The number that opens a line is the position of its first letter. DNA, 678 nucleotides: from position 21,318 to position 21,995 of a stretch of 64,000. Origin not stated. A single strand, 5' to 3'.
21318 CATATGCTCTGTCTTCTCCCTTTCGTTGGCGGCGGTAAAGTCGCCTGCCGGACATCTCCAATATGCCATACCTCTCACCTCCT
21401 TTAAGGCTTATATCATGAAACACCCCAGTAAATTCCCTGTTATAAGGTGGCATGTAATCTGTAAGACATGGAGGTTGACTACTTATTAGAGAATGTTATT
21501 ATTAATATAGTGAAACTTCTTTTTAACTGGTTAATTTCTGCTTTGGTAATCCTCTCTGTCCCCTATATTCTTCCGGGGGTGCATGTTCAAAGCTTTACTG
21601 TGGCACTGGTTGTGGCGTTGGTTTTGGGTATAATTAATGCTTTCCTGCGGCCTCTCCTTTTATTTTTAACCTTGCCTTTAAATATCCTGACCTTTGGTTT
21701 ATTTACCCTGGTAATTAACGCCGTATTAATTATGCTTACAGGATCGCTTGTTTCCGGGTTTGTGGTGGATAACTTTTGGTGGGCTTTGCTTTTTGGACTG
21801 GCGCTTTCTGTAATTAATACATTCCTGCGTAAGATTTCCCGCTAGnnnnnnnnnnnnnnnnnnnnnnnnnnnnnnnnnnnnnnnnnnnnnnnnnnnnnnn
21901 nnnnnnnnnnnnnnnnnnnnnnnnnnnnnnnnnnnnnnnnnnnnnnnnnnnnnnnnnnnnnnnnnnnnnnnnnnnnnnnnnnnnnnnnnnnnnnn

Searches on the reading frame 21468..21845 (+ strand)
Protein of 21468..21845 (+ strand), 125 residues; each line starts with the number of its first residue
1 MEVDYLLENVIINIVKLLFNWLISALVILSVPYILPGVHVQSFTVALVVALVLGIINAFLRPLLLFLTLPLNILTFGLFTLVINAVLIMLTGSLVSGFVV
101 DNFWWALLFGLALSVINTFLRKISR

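Call 55: search_protein_families(library=pfam, proteins=[window:21468-21845:+], max_evalue=0.001)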
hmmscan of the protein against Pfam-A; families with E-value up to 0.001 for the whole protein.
window:21468-21845:+ (125 aa): 1 family
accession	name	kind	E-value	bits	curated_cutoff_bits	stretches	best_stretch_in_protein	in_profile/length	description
PF04020.18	Phage_holin_4_2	-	8.6e-33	113.5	28.8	1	16-119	2-105/105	Mycobacterial 4 TMS phage holin, superfamily IV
